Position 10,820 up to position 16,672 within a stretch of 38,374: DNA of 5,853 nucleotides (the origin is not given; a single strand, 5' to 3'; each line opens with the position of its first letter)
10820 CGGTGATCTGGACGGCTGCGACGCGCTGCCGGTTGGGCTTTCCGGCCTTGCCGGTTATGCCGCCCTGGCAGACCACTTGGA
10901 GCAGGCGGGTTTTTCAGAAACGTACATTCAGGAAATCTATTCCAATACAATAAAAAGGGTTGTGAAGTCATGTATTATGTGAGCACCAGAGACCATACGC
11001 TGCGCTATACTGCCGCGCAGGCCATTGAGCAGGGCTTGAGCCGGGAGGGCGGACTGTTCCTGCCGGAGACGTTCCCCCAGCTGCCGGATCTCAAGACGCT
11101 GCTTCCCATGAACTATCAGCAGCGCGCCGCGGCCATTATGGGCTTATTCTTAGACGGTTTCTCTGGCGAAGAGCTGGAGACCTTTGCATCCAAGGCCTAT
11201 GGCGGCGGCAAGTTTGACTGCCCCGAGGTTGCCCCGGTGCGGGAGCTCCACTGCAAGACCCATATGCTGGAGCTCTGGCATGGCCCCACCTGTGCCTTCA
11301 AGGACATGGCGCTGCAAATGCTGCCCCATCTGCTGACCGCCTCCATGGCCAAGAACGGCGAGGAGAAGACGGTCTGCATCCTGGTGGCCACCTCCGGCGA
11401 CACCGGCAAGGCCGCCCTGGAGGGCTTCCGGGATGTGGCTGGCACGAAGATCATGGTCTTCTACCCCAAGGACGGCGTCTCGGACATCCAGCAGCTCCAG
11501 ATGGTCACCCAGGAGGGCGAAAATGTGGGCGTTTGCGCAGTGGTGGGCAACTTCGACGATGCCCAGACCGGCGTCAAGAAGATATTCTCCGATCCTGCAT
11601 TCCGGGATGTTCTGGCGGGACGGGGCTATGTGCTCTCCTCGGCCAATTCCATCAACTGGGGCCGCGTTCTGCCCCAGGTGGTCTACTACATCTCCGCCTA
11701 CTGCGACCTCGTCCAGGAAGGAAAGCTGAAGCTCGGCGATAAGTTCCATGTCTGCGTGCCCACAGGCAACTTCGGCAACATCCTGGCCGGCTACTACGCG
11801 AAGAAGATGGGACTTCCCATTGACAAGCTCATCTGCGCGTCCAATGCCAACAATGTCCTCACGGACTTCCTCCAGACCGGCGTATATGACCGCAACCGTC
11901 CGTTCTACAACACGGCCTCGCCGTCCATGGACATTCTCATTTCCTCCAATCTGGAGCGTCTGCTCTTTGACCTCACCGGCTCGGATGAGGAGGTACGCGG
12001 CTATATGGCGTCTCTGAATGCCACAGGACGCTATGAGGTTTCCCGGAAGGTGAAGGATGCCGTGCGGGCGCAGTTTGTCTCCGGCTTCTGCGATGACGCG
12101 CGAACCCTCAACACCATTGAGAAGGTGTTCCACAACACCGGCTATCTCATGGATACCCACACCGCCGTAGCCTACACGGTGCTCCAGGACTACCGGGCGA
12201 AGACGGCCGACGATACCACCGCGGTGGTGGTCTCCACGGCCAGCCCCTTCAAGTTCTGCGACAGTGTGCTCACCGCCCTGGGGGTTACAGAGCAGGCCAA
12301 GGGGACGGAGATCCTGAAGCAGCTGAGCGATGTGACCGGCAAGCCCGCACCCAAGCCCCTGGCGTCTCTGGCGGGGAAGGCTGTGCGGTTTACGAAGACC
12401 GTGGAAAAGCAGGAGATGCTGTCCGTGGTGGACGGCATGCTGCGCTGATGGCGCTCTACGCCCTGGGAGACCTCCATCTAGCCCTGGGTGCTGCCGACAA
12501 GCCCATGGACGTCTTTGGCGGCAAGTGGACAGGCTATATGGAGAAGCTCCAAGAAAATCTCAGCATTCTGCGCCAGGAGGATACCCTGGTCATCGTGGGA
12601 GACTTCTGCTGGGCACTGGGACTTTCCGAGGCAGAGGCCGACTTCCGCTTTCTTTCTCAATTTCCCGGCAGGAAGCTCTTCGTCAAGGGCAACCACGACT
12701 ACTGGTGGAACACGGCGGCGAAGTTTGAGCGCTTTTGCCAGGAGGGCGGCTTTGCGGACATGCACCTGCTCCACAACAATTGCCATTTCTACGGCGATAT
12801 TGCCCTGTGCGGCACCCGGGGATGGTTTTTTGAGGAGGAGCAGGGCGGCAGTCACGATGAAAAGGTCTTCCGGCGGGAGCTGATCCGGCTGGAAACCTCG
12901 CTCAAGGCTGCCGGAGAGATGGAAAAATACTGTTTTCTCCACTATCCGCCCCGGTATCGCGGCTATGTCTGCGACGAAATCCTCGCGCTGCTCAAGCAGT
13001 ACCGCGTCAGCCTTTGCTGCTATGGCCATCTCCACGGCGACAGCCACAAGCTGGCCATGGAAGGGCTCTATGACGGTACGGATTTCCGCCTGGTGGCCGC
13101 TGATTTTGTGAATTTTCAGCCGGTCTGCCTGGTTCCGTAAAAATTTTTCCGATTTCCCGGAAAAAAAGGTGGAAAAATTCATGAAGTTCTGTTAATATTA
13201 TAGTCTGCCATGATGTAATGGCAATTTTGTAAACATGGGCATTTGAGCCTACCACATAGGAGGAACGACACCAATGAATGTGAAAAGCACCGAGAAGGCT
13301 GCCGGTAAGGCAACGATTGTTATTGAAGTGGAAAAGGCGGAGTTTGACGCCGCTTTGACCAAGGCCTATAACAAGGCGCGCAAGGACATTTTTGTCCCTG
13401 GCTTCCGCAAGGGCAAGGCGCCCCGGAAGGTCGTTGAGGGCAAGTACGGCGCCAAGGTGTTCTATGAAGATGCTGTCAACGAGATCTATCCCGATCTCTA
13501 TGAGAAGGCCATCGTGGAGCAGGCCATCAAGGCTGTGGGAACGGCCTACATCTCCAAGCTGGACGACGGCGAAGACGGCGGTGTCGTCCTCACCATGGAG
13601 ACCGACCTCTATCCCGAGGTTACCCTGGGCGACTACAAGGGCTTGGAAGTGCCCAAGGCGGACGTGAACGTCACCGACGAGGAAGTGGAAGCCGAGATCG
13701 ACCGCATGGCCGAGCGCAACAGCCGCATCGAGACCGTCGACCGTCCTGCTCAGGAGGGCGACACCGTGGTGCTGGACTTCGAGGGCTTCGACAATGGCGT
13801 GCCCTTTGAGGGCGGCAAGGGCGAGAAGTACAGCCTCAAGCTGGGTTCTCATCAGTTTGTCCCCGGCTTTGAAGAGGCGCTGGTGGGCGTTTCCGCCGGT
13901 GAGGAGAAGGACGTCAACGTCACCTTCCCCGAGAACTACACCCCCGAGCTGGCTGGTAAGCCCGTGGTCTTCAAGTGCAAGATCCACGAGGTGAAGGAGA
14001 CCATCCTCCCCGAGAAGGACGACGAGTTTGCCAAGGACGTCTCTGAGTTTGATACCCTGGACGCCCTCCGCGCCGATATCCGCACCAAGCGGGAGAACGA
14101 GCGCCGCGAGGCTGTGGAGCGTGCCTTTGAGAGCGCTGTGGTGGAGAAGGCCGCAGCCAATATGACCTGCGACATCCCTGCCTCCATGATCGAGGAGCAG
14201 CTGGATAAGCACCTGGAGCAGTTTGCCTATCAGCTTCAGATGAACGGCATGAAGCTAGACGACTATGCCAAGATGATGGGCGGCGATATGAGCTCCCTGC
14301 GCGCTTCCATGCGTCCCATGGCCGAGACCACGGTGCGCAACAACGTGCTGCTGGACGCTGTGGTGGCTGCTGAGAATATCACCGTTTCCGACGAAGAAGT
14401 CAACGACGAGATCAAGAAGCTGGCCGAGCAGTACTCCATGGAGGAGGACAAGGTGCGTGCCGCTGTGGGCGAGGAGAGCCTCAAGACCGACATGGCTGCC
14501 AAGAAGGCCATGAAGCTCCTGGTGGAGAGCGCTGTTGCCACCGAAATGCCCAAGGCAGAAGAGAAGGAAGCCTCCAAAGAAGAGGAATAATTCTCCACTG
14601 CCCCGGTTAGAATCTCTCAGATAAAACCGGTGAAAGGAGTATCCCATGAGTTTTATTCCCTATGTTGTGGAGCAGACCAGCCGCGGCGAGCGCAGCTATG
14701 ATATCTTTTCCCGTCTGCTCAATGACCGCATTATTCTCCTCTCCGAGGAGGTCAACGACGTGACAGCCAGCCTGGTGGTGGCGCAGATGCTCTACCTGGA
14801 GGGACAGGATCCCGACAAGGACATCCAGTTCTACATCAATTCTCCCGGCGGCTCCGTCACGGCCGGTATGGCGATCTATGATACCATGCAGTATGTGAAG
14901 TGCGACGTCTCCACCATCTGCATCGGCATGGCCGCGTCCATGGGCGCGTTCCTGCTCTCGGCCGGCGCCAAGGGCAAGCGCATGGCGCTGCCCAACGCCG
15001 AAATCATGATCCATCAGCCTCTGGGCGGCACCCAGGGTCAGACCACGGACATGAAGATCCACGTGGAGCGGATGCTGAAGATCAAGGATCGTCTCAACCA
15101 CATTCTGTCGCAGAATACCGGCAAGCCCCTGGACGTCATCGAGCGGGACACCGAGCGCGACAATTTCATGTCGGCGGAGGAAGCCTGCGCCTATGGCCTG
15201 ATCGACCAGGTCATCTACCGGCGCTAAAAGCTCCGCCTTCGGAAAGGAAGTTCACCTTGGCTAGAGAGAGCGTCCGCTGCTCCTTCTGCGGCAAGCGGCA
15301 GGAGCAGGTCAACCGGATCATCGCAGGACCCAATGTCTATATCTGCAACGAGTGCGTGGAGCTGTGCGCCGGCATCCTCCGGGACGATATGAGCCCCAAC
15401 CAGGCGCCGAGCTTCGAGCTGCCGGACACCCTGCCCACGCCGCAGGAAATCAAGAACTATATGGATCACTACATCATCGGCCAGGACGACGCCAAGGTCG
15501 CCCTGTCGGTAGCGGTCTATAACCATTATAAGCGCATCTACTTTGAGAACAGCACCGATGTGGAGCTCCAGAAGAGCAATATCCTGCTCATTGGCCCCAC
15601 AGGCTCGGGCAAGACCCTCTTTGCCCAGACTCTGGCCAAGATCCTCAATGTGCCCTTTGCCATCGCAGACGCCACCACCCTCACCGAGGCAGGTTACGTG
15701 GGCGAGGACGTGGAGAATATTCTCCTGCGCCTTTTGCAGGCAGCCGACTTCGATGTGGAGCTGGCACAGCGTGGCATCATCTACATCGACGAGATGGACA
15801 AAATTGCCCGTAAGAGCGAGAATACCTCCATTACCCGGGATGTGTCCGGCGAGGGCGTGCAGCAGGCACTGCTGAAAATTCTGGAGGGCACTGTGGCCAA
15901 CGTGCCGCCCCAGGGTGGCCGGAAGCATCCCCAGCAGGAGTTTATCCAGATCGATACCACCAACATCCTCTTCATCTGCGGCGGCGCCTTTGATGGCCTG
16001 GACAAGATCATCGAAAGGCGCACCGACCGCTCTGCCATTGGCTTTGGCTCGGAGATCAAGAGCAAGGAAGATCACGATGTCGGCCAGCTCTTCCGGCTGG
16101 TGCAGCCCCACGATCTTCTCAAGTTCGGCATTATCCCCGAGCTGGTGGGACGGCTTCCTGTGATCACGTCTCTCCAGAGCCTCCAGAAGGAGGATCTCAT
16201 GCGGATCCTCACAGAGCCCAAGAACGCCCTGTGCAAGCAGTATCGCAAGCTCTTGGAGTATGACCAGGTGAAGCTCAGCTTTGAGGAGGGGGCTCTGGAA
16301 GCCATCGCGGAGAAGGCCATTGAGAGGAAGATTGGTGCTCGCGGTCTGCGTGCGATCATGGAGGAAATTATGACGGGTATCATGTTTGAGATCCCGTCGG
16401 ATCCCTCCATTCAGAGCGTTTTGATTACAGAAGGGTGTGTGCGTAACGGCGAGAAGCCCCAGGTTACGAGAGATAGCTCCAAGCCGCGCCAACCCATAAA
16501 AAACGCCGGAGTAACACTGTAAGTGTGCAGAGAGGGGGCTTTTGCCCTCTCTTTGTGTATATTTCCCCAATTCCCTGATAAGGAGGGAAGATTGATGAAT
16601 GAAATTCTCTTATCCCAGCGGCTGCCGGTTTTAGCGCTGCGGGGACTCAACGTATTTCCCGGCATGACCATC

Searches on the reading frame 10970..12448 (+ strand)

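Call 13: search_protein_families(library=pfam, proteins=[window:10970-12448:+])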
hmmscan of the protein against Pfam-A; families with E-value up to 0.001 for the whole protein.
window:10970-12448:+ (492 aa): 3 families
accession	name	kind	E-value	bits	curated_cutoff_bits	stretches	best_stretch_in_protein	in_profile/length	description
PF00291.31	PALP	-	1e-15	58.3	35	1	103-422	30-293/295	Pyridoxal-phosphate dependent enzyme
PF14821.11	Thr_synth_N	-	1.8e-15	57.3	25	1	3-77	2-79/79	Threonine synthase N terminus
PF24857.1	THR4_C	-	4.8e-08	33.5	27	1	398-458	1-64/85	Threonine synthase, C-terminal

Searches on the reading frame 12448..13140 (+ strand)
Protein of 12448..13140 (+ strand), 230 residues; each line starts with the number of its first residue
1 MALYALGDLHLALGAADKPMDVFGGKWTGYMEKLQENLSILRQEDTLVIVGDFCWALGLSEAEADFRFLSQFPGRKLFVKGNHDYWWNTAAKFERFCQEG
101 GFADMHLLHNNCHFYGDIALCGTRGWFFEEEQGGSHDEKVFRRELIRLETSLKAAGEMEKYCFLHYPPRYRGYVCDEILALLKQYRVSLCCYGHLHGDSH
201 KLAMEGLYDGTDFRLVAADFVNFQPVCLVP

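Call 14: search_protein_families(library=pfam, proteins=[window:12448-13140:+])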
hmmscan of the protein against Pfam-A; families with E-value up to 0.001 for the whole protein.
window:12448-13140:+ (230 aa): 2 families
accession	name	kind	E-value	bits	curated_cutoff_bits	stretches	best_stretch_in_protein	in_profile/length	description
PF00149.33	Metallophos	-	4.5e-12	47.2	21.5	1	3-197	3-190/191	Calcineurin-like phosphoesterase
PF12850.12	Metallophos_2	-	0.0002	21.8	27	1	1-197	1-118/154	Calcineurin-like phosphoesterase superfamily domain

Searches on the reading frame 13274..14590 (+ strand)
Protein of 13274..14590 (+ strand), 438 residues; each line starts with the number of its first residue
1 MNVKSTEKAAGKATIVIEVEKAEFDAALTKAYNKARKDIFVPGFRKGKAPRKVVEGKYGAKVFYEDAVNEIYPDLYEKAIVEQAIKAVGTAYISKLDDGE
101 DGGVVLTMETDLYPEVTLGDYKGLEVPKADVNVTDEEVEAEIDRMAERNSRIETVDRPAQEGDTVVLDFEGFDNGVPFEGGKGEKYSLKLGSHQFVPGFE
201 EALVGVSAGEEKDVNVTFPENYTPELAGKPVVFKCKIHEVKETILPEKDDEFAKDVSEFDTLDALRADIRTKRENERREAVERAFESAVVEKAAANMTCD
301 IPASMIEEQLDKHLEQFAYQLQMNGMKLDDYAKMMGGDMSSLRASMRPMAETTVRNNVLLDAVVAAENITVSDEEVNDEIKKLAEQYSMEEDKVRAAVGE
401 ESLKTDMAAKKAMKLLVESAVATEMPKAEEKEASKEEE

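Call 14: search_protein_families(library=pfam, proteins=[window:13274-14590:+])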
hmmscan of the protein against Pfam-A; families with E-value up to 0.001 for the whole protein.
window:13274-14590:+ (438 aa): 4 families
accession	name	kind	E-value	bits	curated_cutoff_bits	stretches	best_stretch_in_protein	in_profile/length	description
PF05697.18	Trigger_N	-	6.1e-43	147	22.2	1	1-145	1-144/144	Bacterial trigger factor protein (TF)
PF05698.19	Trigger_C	-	9.2e-37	127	22.7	1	261-418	1-162/162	Bacterial trigger factor protein (TF) C-terminus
PF00254.34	FKBP_C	-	5.2e-16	59.2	21.1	1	157-236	3-92/94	FKBP-type peptidyl-prolyl cis-trans isomerase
PF09312.16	SurA_N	-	0.00021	21.9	30.8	0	366-405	62-101/118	SurA N-terminal domain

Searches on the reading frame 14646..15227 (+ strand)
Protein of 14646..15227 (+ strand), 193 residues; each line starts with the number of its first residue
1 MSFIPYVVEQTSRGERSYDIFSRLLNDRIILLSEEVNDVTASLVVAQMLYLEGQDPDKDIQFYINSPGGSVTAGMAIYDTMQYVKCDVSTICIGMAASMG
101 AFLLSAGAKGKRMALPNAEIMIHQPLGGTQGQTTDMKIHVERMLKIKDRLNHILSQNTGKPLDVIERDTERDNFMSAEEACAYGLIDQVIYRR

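Call 14: search_protein_families(library=pfam, proteins=[window:14646-15227:+])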
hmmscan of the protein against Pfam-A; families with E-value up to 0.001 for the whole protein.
window:14646-15227:+ (193 aa): 1 family
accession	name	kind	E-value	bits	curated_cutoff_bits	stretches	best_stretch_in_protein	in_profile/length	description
PF00574.28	CLP_protease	-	7.8e-85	283.8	20.2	1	13-192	2-181/182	Clp protease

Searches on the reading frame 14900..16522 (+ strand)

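Call 14: search_protein_families(library=pfam, proteins=[window:14900-16522:+])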
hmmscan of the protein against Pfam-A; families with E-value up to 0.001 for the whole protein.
window:14900-16522:+ (540 aa): 9 families
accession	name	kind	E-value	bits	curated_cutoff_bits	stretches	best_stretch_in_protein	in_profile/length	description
PF07724.20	AAA_2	-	8.1e-33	114.2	27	1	224-422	2-166/166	AAA domain (Cdc48 subfamily)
PF06689.19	zf-C4_ClpX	-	1.2e-18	67.2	27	1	126-161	2-38/39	ClpX C4-type zinc finger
PF00004.35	AAA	-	1.8e-15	57.9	21.2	1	228-356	1-110/131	ATPase family associated with various cellular activities (AAA)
PF10431.15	ClpB_D2-small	-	1.1e-10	41.9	21.9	1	428-498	1-67/81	C-terminal, D2-small domain, of ClpB protein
PF01078.27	Mg_chelatase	-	7.3e-06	26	20.3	0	226-250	23-47/207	Magnesium chelatase, subunit ChlI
PF00493.29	MCM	-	8.5e-06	25.5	23.3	1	182-307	16-138/224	MCM P-loop domain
PF07728.20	AAA_5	-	4.9e-05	23.8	22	1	227-302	1-78/139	AAA domain (dynein-related subfamily)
PF05496.18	RuvB_N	-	8.5e-05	22.8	27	1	193-308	10-102/159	Holliday junction DNA helicase RuvB P-loop domain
PF13401.12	AAA_22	-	0.00014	22.6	27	0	224-277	4-60/130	AAA domain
